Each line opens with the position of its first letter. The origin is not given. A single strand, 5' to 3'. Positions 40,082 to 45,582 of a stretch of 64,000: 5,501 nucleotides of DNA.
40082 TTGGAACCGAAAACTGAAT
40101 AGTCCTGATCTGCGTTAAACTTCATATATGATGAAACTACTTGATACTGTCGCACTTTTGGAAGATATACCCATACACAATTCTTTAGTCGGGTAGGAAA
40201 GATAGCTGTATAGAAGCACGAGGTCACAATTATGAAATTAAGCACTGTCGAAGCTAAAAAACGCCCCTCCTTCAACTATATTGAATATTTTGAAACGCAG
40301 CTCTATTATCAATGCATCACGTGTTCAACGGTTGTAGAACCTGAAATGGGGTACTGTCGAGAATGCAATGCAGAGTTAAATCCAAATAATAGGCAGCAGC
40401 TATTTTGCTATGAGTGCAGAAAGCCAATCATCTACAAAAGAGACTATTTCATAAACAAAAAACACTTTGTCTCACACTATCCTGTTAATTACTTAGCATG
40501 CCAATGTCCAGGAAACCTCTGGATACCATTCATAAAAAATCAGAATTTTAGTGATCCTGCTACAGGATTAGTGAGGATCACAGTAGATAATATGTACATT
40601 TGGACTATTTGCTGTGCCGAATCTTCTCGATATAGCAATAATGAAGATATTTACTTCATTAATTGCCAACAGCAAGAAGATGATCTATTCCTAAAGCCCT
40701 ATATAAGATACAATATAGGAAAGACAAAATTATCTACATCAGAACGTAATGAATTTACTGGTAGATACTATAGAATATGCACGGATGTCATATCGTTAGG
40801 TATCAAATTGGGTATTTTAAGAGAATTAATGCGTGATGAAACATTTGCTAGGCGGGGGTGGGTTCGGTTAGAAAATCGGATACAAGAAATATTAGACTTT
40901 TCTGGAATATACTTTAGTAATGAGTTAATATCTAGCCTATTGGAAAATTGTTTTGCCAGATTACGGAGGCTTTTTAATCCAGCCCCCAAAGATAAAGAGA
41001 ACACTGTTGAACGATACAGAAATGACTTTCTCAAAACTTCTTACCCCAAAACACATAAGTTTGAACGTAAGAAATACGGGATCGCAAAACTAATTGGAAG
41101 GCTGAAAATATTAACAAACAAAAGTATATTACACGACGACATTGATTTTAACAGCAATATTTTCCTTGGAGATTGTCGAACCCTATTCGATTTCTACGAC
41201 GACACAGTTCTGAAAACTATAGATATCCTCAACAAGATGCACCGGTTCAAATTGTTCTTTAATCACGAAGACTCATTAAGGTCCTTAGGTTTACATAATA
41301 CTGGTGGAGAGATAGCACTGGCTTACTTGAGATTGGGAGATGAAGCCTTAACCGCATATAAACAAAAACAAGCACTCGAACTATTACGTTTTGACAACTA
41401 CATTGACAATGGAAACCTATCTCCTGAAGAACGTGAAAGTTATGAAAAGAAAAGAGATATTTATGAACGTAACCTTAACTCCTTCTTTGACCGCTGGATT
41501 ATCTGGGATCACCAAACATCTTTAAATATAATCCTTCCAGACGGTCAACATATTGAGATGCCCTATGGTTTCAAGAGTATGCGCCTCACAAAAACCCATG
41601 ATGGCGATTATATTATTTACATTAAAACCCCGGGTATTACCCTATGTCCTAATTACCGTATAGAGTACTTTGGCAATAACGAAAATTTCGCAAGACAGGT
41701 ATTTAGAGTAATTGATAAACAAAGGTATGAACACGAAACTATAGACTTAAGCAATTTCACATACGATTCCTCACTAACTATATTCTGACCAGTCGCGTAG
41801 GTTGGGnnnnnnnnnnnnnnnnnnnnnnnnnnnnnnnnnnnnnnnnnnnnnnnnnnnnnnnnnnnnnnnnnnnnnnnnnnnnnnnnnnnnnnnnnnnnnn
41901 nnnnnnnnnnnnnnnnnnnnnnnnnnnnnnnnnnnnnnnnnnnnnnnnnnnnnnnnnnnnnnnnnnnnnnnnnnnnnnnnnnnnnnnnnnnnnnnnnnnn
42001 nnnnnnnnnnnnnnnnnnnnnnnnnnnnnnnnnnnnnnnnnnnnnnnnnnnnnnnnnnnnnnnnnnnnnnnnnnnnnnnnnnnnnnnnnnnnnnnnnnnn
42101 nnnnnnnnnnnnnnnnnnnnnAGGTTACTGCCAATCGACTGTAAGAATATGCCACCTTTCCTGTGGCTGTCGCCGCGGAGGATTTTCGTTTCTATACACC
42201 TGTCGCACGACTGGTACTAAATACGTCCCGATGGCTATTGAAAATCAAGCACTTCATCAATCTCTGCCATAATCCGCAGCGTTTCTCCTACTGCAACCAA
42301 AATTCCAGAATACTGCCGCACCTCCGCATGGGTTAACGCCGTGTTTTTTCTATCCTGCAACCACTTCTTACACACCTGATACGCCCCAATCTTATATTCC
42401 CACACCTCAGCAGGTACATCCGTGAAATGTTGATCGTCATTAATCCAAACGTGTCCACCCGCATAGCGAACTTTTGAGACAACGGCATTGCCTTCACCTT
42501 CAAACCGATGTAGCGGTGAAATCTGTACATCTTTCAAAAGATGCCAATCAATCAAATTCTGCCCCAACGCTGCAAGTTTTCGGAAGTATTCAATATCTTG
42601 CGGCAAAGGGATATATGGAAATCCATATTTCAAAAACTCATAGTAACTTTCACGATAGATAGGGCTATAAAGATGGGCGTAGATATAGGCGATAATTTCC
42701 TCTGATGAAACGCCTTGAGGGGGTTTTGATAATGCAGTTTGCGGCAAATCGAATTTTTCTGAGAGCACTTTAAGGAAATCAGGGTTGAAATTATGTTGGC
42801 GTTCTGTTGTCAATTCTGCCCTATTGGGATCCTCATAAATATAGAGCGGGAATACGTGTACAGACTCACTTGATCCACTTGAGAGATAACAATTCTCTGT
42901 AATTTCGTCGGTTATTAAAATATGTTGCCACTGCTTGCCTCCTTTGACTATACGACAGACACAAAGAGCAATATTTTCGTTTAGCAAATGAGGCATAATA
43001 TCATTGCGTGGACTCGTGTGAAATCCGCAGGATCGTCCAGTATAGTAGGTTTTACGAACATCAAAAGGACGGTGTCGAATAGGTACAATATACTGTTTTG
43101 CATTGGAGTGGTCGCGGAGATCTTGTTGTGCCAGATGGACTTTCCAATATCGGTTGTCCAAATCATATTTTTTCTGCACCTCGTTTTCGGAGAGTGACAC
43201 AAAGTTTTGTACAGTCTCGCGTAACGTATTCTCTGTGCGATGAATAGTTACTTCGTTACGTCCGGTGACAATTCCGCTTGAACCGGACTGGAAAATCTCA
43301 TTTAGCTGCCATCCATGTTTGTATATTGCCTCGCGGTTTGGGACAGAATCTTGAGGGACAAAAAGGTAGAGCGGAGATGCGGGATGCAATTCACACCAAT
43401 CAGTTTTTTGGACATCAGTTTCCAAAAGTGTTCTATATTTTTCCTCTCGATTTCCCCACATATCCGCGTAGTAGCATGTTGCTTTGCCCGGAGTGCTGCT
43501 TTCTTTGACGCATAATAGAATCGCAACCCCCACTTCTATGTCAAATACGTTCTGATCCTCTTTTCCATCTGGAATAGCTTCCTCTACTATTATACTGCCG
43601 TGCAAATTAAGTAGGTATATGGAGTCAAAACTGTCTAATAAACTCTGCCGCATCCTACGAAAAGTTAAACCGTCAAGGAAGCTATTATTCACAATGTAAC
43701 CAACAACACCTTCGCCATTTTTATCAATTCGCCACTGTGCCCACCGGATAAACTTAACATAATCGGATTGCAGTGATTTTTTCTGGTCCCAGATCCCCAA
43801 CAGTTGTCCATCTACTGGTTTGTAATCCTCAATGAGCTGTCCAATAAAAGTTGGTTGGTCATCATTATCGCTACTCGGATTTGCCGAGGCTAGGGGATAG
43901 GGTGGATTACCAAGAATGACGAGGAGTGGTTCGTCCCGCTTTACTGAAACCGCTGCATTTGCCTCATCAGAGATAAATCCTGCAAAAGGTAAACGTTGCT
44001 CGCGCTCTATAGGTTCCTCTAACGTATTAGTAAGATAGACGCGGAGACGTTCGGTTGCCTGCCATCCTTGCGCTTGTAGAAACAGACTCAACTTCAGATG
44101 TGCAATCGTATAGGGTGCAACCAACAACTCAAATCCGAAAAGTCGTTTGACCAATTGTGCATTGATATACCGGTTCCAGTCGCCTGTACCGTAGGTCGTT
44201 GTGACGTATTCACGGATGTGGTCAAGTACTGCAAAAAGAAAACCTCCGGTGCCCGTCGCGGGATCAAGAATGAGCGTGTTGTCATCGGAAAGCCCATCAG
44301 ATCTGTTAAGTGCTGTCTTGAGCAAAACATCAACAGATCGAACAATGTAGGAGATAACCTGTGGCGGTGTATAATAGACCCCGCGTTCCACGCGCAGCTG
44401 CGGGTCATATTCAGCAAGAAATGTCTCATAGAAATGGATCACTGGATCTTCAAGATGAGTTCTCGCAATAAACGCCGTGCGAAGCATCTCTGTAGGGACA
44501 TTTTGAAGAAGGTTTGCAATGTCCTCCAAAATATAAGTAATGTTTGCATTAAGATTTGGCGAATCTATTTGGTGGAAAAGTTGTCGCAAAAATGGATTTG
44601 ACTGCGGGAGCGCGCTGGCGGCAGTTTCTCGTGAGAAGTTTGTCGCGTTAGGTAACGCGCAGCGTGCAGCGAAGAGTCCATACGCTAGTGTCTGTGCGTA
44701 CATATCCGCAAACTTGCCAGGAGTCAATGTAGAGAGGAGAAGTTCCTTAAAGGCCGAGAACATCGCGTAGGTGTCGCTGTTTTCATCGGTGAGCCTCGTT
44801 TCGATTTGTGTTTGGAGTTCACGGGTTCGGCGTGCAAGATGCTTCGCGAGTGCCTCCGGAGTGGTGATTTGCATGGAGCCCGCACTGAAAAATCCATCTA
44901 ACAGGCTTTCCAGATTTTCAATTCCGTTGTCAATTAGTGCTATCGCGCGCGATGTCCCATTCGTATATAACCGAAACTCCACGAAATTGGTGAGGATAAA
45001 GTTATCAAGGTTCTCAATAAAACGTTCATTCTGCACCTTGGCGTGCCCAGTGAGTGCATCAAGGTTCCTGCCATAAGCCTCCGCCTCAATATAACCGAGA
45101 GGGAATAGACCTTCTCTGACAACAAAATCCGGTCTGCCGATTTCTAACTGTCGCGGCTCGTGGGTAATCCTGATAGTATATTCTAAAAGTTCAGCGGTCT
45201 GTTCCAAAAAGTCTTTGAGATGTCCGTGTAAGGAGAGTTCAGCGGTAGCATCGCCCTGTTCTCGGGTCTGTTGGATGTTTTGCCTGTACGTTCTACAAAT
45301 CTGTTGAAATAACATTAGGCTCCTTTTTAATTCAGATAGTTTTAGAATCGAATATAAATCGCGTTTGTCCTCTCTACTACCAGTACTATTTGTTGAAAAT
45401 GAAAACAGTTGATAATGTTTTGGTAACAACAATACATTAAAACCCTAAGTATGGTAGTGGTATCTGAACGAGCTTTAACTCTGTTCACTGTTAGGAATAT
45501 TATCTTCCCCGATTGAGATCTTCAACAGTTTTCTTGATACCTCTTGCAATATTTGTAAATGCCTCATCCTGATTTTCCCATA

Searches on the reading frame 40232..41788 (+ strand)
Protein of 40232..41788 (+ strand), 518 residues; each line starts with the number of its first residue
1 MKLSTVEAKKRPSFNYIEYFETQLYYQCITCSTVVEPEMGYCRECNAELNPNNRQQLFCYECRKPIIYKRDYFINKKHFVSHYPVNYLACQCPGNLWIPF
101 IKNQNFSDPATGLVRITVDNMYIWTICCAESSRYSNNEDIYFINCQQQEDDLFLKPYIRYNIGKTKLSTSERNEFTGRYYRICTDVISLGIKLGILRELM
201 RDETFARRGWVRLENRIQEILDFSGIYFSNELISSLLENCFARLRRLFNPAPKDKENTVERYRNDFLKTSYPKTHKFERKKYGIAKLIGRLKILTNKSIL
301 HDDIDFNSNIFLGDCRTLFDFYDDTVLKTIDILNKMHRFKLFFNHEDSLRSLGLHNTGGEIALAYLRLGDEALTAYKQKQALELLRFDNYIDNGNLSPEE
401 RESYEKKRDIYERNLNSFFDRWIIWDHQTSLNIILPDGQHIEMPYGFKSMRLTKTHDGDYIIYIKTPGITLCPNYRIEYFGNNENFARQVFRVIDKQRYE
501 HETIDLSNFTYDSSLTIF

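Call 85: search_protein_families(library=pfam, proteins=[window:40232-41788:+], max_evalue=0.1)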
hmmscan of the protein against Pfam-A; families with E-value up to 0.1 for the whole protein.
window:40232-41788:+ (518 aa): 3 families
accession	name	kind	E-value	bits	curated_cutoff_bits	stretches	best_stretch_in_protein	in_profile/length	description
PF18912.6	DZR_2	-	0.00032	20.9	27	1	27-66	9-46/56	Double zinc ribbon domain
PF12773.13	DZR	-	0.0015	19.1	27.3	1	28-67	1-35/45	Double zinc ribbon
PF24463.1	DUF7577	-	0.083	13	28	0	28-49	5-26/27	Domain of unknown function (DUF7577)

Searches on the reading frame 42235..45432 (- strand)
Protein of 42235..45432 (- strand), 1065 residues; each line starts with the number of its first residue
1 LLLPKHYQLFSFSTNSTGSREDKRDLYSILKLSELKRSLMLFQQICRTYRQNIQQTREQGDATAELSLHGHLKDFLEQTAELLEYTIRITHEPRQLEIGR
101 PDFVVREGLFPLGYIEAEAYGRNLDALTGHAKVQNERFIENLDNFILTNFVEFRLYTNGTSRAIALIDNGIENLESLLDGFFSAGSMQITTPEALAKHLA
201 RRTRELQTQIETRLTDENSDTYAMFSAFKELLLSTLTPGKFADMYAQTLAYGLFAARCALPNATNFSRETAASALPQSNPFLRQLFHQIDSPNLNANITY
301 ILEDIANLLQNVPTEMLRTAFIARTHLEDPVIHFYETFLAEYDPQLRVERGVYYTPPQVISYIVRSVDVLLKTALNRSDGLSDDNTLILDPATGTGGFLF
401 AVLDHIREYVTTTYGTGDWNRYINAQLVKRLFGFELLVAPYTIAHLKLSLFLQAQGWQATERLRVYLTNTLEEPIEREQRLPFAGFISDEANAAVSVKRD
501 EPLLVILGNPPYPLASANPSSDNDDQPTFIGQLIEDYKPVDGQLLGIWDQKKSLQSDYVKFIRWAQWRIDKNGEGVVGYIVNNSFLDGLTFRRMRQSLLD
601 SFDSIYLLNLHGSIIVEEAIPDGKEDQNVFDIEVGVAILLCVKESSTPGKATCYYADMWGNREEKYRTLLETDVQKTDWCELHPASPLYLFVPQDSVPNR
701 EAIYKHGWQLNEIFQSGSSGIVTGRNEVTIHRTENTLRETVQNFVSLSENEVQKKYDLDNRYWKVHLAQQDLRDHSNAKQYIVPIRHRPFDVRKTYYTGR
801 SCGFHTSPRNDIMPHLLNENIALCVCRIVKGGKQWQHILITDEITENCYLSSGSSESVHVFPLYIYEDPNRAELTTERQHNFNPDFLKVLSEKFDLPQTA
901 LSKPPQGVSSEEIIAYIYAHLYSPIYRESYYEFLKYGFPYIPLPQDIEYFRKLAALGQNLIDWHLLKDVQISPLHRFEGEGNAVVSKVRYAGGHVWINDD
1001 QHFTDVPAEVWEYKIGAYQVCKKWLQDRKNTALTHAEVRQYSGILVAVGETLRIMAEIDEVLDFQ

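Call 3: search_protein_families(library=pfam, proteins=[window:42235-45432:-], max_evalue=0.1)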
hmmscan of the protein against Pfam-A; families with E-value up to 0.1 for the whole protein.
window:42235-45432:- (1065 aa): 4 families
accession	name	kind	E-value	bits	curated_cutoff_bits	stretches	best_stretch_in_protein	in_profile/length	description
PF18135.7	Type_ISP_C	-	1.5e-76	258.1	25.9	1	712-1055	1-340/342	Type ISP C-terminal specificity domain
PF02384.22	N6_Mtase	-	7.4e-11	42.4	20.4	1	331-525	6-148/311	N-6 DNA Methylase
PF07669.17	Eco57I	-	5.1e-05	23.9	25.3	1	439-609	11-164/171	Eco57I restriction-modification methylase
PF20473.4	MmeI_Mtase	-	0.00029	20.5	27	1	387-541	22-174/259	MmeI, DNA-methyltransferase domain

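Call 4: search_protein_families(library=padloc, proteins=[window:42235-45432:-], max_evalue=0.1)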
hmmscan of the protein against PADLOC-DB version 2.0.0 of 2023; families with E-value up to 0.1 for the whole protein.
window:42235-45432:- (1065 aa): 25 families
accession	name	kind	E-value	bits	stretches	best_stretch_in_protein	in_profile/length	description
PDLC03610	REase_MTase_IIG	-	4.5e-240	797.8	2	550-1061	558-1075/1096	Type IIG restriction enzyme-methyltransferase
PDLC03631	REase_MTase_IIG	-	1e-106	356.1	2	53-748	14-709/1086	Type IIG restriction enzyme-methyltransferase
PDLC03597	REase_MTase_IIG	-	1.1e-56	190.3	1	331-982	861-1521/1646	Type IIG restriction enzyme-methyltransferase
PDLC03621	REase_MTase_IIG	-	3.9e-45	152.3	1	334-1029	287-960/1024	Type IIG restriction enzyme-methyltransferase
PDLC03051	REase_MTase_I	-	5.1e-42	141.2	1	349-968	863-1473/1591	Type I restriction enzyme-methyltransferase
PDLC04134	mad2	-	1.1e-12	45.6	1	137-655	77-456/492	mads_2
PDLC03025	MTase_I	-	1e-09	35.6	1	331-450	144-241/569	Type I methyltransferase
PDLC03021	MTase_I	-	1.2e-08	32.2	1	319-450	142-247/491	Type I methyltransferase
PDLC03338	MTase_II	-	3.5e-08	30.6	1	322-442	101-209/604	Type II methyltransferase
PDLC03335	MTase_II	-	3.1e-06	24.2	1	322-457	51-167/607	Type II methyltransferase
PDLC03318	MTase_II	-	5.2e-06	23.1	1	345-412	338-392/723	Type II methyltransferase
PDLC03026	MTase_I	-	1.3e-05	22.6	1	328-474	120-247/487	Type I methyltransferase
PDLC03598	REase_MTase_IIG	-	1.5e-05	21.1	1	387-531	363-509/912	Type IIG restriction enzyme-methyltransferase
PDLC03630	REase_MTase_IIG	-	2.6e-05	20.2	1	333-436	356-454/1100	Type IIG restriction enzyme-methyltransferase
PDLC03226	MTase_II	-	0.00061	16.5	1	574-619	179-224/579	Type II methyltransferase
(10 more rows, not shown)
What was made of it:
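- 42235..45432 (-): Context: Type ISP/IIG restriction-modification enzyme (1065 aa) in the same low-GC island. Calls 3, 4.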

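Call 5: search_protein_families(library=ncbifam, proteins=[window:42235-45432:-], max_evalue=0.1)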
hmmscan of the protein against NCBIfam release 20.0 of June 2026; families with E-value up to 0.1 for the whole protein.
window:42235-45432:- (1065 aa): 3 families
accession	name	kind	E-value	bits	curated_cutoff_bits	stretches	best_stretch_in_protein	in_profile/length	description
NF047738.1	antiphage_MADS2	equivalog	3e-06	25.8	720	1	345-416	305-363/654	methylation-associated defense system DNA methyltransferase MAD2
TIGR02987.1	met_A_Alw26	exception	0.0014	17.4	353.5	1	350-408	3-55/523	Alw26I/Eco31I/Esp3I family type II restriction adenine-specific DNA-methyltransferase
NF041388.1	DNAstvprot_Halo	equivalog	0.079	12.9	170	0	22-83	102-160/171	DNA starvation/stationary phase protection protein DpsA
